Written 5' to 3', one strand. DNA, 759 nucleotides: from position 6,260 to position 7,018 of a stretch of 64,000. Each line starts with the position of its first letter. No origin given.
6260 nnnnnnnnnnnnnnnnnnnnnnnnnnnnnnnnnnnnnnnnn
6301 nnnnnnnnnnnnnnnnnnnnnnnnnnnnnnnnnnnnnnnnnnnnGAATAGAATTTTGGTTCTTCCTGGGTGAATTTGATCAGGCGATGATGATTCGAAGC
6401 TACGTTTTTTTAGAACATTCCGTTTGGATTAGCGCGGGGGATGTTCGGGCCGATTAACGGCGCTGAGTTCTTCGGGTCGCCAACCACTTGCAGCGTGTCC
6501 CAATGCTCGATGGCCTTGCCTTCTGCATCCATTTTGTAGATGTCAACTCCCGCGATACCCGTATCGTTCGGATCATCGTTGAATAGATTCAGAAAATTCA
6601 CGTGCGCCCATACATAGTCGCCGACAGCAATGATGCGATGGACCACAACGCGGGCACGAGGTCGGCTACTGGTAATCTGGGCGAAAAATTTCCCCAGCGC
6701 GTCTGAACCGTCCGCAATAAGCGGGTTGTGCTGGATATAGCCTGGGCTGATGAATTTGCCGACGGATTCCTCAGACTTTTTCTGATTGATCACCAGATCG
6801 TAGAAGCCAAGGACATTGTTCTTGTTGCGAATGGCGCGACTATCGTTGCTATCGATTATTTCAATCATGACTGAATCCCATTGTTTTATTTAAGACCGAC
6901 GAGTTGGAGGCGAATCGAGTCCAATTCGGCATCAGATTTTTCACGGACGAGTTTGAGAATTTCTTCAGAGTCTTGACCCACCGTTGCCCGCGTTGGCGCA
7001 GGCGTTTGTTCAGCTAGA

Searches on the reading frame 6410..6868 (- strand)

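Call 60: search_protein_families(library=pfam, proteins=[window:6410-6868:-], max_evalue=1)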
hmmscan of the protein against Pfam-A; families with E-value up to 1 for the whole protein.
window:6410-6868:- (152 aa): 4 families
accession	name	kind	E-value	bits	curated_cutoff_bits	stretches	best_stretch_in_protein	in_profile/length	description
PF12680.13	SnoaL_2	-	5.8e-10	40.1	27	1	21-122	3-102/102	SnoaL-like domain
PF07366.18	SnoaL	-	1.1e-06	28.9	28.4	1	19-128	3-119/126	SnoaL-like polyketide cyclase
PF17210.9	SdrD_B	-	0.041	14.5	29.7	1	81-122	2-41/112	SdrD B-like domain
PF15569.11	Imm40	-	0.098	13.7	25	0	81-117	6-43/90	Immunity protein 40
